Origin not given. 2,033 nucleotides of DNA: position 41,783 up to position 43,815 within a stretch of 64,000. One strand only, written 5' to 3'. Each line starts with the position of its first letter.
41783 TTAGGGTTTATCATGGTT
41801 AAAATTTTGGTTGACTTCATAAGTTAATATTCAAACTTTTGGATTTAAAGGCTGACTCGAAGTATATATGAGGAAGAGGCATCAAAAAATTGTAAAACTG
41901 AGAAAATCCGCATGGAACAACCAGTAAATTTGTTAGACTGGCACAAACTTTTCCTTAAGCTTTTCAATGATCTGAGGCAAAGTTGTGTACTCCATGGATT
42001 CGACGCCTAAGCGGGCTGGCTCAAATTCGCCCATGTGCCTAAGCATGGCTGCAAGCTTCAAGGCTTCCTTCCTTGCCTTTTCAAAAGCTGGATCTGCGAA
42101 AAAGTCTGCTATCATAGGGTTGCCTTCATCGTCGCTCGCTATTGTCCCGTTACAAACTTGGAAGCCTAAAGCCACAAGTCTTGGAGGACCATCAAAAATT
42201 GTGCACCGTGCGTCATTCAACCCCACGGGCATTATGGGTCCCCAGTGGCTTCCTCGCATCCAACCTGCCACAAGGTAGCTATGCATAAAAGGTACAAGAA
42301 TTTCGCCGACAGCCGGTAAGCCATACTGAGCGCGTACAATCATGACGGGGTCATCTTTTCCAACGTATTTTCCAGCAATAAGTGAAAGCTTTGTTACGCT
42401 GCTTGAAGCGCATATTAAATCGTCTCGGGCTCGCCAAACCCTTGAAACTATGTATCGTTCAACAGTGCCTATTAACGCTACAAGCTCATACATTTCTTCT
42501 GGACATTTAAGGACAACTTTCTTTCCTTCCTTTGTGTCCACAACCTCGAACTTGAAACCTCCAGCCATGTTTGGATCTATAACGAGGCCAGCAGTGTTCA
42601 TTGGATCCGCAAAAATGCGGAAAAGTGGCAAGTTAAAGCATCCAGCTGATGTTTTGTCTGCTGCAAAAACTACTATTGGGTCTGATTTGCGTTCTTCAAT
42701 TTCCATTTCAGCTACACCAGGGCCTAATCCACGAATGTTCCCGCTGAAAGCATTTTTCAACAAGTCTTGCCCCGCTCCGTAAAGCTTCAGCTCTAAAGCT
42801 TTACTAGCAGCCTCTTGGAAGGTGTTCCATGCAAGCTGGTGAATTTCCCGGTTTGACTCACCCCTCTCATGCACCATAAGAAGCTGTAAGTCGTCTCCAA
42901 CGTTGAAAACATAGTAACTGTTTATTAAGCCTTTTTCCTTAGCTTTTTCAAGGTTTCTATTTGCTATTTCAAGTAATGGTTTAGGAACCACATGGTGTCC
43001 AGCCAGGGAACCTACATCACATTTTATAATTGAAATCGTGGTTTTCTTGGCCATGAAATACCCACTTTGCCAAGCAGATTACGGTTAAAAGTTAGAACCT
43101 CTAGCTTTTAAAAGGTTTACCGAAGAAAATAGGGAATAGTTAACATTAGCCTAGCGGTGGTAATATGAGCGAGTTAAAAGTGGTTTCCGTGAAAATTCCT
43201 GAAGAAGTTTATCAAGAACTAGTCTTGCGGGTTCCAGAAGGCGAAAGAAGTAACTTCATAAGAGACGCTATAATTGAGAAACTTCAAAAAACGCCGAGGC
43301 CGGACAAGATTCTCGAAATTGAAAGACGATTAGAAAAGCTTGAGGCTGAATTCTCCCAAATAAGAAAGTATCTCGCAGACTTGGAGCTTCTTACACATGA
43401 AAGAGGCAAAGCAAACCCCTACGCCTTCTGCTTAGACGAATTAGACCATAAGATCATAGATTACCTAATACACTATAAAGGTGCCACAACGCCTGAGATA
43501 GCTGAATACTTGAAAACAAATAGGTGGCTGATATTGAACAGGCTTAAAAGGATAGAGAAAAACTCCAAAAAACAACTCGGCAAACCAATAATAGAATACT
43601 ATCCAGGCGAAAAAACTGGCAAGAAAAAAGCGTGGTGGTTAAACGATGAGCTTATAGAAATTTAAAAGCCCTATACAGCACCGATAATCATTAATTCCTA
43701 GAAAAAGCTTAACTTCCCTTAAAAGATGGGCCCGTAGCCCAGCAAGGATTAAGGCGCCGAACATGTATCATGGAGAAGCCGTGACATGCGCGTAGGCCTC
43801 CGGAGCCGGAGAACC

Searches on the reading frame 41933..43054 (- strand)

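Call 3: search_protein_families(library=pfam, proteins=[window:41933-43054:-], max_evalue=1)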
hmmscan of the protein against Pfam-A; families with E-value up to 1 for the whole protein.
window:41933-43054:- (373 aa): 1 family
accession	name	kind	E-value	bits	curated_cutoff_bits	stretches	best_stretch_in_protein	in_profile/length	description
PF01950.21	FBPase_3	-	1.5e-163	544.6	25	1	4-370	1-360/361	Fructose-1,6-bisphosphatase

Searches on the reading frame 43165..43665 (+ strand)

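Call 3: search_protein_families(library=pfam, proteins=[window:43165-43665:+], max_evalue=1)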
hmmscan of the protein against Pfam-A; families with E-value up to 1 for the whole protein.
window:43165-43665:+ (166 aa): 6 families
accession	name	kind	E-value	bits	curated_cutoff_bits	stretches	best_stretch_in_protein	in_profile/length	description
PF15771.10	IHO1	-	0.0049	16.1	27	1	33-82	168-218/575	Interactor of HORMAD1 protein 1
PF21476.4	PF0610-like_N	-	0.052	14.2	33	1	96-136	5-44/50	PF0610-like, N-terminal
PF24583.1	DUF7610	-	0.082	13.6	27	1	44-67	53-76/79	Domain of unknown function (DUF7610)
PF13404.12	HTH_AsnC-type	-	0.17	12.2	27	1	90-129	1-40/42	AsnC-type helix-turn-helix domain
PF23991.1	DUF7310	-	0.21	12.6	40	1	47-74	37-64/83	Coiled-coil region of unknown function (DUF7310)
PF25365.1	DUF7881_N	-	0.23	11.8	27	1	2-28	41-67/135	Domain of unknown function (DUF7881) N-terminal domain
